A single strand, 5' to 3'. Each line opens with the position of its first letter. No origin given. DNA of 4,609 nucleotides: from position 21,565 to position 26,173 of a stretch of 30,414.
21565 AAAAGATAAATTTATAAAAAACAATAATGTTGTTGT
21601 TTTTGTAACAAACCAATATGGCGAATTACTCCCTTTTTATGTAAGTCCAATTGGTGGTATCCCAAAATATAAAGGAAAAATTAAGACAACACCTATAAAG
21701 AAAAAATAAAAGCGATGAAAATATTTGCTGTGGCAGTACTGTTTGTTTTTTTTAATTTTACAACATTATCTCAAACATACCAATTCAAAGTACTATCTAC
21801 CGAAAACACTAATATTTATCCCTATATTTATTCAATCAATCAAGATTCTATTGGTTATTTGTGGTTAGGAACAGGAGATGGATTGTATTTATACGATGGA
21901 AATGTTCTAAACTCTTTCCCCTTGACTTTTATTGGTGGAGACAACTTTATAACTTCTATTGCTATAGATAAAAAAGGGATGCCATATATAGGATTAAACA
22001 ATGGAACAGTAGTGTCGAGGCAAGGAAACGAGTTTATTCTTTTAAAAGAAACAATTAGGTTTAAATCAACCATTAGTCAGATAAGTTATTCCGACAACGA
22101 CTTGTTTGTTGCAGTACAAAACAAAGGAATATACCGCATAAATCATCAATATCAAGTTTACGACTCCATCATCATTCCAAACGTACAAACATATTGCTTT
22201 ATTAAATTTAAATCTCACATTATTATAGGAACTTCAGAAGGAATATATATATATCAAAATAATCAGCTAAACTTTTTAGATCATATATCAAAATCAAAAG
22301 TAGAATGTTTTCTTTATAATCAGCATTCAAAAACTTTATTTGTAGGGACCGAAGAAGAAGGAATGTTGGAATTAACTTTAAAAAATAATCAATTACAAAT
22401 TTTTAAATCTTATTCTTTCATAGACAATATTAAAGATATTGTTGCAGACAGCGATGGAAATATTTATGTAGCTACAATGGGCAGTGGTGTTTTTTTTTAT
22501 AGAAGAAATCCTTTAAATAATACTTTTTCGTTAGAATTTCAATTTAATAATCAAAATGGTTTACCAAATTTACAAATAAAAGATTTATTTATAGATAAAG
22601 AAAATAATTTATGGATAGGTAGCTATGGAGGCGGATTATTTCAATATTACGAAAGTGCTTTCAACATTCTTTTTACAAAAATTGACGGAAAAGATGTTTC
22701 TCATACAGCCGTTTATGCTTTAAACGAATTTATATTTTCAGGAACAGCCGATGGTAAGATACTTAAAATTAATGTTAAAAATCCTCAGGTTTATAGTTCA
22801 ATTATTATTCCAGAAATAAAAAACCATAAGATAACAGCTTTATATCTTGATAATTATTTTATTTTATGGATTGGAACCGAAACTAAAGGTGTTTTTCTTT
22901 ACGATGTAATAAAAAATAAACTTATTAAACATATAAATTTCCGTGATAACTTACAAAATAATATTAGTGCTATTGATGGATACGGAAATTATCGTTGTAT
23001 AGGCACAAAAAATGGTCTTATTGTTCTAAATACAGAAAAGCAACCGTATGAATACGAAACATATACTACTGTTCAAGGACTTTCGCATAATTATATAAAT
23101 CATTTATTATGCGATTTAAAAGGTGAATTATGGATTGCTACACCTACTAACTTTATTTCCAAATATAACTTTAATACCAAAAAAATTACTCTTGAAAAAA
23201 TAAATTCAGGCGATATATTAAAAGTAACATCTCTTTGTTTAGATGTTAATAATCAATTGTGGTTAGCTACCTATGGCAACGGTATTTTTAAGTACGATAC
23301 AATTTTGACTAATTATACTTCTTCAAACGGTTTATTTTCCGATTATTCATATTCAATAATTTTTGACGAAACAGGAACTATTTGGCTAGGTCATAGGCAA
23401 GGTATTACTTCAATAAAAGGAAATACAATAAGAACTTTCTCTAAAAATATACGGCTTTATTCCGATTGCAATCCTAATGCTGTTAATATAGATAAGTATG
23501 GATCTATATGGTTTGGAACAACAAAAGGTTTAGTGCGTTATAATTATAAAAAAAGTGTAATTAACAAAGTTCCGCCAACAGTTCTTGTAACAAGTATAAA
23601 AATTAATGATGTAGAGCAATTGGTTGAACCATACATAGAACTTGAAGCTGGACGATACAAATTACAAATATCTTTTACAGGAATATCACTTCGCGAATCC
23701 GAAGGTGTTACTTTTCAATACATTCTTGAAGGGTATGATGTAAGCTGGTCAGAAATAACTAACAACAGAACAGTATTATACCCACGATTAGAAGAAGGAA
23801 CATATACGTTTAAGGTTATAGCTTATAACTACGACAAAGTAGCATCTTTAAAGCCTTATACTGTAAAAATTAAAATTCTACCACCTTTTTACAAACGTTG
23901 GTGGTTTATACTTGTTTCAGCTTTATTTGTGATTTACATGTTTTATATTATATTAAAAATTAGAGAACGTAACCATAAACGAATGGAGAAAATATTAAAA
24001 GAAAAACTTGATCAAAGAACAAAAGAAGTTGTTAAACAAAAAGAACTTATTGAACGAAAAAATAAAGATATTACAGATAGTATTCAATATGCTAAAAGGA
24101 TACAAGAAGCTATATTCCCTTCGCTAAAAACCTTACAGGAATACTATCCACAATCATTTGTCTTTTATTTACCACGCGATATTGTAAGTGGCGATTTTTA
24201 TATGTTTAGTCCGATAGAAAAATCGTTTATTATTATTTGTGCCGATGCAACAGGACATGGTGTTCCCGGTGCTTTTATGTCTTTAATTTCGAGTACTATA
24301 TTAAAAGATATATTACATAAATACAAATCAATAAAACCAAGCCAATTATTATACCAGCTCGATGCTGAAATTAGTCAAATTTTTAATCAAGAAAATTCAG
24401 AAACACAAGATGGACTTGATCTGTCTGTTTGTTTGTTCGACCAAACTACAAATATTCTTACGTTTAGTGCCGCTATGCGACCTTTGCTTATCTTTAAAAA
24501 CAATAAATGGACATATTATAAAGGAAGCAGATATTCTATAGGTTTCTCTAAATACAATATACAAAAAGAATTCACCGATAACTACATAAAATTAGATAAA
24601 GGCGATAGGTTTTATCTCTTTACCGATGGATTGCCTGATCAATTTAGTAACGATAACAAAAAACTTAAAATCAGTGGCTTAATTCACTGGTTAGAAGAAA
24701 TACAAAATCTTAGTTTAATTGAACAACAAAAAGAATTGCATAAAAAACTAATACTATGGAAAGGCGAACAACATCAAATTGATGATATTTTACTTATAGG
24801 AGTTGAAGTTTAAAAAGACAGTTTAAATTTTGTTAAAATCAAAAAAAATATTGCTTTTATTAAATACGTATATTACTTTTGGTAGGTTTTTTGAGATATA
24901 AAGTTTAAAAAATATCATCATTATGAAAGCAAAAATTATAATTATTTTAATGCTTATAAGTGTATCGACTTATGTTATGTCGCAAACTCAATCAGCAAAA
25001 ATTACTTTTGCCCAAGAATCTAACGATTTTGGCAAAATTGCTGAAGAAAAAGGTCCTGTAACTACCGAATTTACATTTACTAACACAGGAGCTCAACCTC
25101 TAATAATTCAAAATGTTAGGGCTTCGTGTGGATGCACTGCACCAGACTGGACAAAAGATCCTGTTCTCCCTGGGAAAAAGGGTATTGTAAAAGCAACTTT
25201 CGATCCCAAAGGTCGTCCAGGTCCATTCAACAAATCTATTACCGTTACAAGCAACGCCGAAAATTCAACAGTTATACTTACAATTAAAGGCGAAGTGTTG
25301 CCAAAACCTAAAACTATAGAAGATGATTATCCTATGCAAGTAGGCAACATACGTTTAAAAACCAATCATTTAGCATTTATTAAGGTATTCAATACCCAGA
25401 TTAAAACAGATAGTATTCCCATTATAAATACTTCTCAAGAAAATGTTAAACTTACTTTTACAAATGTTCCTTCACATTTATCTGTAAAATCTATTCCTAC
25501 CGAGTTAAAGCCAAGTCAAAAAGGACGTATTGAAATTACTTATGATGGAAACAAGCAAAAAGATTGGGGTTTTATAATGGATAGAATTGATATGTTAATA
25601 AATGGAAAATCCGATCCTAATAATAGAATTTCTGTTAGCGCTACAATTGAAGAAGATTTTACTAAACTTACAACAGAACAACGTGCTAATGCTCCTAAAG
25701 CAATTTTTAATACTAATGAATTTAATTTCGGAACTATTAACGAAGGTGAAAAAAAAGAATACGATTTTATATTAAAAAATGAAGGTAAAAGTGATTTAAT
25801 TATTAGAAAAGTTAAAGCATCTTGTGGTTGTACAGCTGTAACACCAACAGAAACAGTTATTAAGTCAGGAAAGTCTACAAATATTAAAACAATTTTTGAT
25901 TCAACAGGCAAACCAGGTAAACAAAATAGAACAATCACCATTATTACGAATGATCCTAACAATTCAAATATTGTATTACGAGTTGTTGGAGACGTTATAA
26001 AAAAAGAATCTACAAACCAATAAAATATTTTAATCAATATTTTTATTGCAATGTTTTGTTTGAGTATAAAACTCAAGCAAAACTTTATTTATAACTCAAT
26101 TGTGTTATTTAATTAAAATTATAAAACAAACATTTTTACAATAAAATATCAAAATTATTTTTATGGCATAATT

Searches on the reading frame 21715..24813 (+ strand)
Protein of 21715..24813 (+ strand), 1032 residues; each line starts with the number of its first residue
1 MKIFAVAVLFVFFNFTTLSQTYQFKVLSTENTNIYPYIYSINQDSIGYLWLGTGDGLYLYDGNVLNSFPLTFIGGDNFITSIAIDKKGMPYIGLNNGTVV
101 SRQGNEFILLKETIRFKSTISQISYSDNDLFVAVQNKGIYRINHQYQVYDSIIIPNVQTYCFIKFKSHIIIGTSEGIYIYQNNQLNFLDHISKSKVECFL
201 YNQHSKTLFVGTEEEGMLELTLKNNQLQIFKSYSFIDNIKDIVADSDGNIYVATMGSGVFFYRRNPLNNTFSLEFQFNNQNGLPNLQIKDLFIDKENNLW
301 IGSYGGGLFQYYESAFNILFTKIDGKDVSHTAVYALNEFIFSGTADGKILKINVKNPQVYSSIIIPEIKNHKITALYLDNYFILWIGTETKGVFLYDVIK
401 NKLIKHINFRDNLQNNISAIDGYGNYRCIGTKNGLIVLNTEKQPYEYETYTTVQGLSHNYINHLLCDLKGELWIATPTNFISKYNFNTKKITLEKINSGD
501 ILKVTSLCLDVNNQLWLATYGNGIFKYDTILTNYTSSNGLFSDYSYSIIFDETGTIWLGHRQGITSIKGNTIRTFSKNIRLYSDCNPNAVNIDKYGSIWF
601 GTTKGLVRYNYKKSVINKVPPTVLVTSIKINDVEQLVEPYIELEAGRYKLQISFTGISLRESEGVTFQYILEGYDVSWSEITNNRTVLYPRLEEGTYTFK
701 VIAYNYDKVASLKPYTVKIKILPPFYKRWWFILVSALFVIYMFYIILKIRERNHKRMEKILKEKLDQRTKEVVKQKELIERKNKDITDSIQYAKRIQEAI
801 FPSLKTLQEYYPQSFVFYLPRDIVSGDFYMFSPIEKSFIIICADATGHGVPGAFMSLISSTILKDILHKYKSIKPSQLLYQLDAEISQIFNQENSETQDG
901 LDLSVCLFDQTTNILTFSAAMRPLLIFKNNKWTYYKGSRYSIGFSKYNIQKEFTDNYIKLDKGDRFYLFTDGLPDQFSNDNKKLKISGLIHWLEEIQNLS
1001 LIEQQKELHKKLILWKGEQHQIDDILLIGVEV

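Call 18: search_protein_families(library=pfam, proteins=[window:21715-24813:+])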
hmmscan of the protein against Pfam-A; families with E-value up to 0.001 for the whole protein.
window:21715-24813:+ (1032 aa): 10 families
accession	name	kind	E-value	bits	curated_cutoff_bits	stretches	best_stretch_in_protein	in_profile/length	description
PF07494.17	Reg_prop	-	1.7e-25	86.2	20.4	0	282-305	1-24/24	Two component regulator propeller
PF07228.17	SpoIIE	-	6.3e-19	69.1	25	1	837-1031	4-190/192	Stage II sporulation protein E (SpoIIE)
PF07495.19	Y_Y_Y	-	4.3e-09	36.6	26.6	1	662-722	5-65/65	Y_Y_Y domain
PF08450.18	SGL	-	1.3e-08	35.1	26.3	0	197-305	3-105/246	SMP-30/Gluconolactonase/LRE-like region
PF24807.1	WD40_CDC20-Fz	-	2.7e-08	33.9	200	0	123-233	15-131/292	CDC20/Fizzy WD40 domain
PF23748.1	Beta-prop_LRRK2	-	4.1e-06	26.5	26.9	0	369-408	272-311/359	LRRK2 beta propeller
PF23756.1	Beta-prop_HPS5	-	5.6e-05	23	34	0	376-440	25-87/328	HPS5 beta propeller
PF23775.1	Beta-prop_RIG_2nd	-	0.00019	21.4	80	0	343-490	55-199/278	RIG second beta-propeller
PF23414.1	Beta-prop_EML_2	-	0.00076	19.4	90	0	153-217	38-105/266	Echinoderm microtubule-associated protein second beta-propeller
PF24796.1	WDR55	-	0.00094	18.7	200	0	191-359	94-255/296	WDR55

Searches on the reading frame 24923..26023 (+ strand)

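Call 18: search_protein_families(library=pfam, proteins=[window:24923-26023:+])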
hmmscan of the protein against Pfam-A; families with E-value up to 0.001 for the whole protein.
window:24923-26023:+ (366 aa): 5 families
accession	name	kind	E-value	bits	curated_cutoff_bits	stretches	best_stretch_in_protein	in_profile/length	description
PF07610.17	DUF1573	-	3.2e-67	223.1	26.1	2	27-125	1-98/98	Protein of unknown function (DUF1573)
PF22544.2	HYDIN_VesB_CFA65-like_Ig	-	4.2e-45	152.5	25.5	2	258-356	1-99/100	HYDIN/CFA65/VesB-like, Ig-like domain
PF22067.2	Cep192_D3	-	3.2e-06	27.6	27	0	275-341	16-83/99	Cep192 domain 3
PF15780.11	ASH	-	1.7e-05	25.4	27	0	266-348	13-96/98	Abnormal spindle-like microcephaly-assoc'd, ASPM-SPD-2-Hydin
PF24507.1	Ig_CFAP65_4th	-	4.4e-05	24.2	27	0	302-356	23-74/76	CFAP65, fourth Ig-like domain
